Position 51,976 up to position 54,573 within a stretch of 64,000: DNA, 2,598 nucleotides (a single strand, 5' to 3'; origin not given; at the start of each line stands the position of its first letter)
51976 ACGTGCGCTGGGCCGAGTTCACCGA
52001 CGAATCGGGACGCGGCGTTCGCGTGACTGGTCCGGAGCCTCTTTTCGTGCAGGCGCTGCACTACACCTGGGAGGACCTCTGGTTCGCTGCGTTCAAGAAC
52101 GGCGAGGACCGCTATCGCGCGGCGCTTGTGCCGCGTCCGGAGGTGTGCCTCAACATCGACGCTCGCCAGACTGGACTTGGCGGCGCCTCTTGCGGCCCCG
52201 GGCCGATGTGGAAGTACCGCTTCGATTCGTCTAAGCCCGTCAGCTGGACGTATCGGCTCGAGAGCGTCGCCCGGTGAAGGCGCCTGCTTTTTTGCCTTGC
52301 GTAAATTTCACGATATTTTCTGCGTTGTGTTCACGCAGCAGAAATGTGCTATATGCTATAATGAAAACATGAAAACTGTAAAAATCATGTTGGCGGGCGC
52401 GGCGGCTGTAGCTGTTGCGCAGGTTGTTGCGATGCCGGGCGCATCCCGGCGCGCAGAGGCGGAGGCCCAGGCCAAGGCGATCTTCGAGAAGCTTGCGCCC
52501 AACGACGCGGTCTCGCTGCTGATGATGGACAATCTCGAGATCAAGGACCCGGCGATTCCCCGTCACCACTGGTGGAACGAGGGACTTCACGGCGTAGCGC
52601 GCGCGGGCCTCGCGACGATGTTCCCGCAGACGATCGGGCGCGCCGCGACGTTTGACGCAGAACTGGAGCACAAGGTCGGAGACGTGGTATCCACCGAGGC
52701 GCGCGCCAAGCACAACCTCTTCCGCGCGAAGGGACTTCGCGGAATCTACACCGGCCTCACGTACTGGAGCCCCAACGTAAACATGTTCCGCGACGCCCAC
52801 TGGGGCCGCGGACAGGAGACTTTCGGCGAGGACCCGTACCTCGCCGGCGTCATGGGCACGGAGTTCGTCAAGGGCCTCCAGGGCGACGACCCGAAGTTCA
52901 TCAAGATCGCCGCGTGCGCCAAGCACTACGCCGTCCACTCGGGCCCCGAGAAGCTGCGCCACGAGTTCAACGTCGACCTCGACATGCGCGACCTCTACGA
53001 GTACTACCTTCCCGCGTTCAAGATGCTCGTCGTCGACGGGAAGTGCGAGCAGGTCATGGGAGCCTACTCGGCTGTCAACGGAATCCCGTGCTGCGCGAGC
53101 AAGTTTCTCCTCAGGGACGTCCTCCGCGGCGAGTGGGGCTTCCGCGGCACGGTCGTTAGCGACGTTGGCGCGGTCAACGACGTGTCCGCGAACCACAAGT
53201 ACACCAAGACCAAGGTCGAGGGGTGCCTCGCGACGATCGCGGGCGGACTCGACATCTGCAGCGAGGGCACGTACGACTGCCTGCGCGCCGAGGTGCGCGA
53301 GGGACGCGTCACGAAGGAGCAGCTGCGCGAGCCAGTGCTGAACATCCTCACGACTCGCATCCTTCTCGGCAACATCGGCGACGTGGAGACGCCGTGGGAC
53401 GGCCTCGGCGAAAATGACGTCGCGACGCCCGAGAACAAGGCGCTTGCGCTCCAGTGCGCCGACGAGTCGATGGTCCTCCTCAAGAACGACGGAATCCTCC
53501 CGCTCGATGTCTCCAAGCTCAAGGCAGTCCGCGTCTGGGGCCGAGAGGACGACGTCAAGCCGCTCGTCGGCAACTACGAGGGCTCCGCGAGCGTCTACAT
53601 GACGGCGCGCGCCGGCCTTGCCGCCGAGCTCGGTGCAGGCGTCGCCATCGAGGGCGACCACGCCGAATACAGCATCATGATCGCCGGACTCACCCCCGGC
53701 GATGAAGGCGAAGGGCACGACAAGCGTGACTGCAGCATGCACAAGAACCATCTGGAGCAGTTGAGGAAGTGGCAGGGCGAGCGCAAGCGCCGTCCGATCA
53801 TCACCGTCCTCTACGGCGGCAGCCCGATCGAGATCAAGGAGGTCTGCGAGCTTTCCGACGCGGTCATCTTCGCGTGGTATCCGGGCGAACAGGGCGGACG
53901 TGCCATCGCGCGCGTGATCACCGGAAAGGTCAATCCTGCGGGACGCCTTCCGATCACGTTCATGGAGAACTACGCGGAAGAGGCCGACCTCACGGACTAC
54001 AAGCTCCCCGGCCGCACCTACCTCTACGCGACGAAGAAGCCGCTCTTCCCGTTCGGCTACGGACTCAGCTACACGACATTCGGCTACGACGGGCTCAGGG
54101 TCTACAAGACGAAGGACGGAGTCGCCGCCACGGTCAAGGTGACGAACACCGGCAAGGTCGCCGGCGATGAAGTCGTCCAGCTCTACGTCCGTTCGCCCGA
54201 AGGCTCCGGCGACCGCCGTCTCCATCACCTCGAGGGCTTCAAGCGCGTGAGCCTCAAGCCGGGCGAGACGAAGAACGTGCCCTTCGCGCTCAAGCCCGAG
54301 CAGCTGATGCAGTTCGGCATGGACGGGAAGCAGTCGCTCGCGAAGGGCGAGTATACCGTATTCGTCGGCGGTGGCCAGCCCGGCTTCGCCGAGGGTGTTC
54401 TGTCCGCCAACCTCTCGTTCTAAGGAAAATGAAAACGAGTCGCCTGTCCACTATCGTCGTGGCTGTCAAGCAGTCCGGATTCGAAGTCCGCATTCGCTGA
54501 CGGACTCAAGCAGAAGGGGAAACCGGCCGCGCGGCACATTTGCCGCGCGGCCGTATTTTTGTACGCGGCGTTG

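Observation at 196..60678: Ten copies of a 66-nt promoter module: two tandem TTGCGY-N4-TTCACG units at a fixed 32-nt distance from an extended -10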

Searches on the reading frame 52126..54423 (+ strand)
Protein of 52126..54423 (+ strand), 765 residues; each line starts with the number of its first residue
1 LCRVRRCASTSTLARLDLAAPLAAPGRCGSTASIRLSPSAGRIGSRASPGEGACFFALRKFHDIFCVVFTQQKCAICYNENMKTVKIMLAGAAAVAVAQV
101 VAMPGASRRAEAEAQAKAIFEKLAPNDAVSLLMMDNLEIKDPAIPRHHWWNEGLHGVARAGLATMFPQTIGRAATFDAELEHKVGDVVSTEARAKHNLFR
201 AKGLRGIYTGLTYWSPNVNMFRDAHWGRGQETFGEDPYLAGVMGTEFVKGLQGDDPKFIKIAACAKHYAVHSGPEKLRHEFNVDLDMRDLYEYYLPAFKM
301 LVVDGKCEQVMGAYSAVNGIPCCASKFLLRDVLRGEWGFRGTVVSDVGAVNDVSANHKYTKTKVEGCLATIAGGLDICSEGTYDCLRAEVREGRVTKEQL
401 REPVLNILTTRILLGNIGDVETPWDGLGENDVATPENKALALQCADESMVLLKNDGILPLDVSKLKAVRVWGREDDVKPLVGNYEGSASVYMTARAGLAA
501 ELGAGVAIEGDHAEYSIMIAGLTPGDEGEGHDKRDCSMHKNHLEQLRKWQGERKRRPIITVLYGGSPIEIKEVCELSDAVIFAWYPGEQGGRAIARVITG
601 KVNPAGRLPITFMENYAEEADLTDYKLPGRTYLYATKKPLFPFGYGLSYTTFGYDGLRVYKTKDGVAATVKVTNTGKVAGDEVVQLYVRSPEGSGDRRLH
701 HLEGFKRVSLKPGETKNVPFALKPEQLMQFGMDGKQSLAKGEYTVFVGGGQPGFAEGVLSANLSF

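Call 8: search_protein_families(library=pfam, proteins=[window:52126-54423:+])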
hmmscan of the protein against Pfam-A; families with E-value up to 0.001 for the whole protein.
window:52126-54423:+ (765 aa): 3 families
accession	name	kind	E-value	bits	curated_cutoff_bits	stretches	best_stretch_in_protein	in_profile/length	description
PF00933.27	Glyco_hydro_3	-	5.5e-40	138.2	27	1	152-409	70-315/316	Glycosyl hydrolase family 3 N terminal domain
PF01915.27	Glyco_hydro_3_C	-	3.2e-36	125.6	31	1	449-649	1-200/200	Glycosyl hydrolase family 3 C-terminal domain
PF14310.12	Fn3-like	-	7.3e-17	61.7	25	1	682-749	1-69/71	Fibronectin type III-like domain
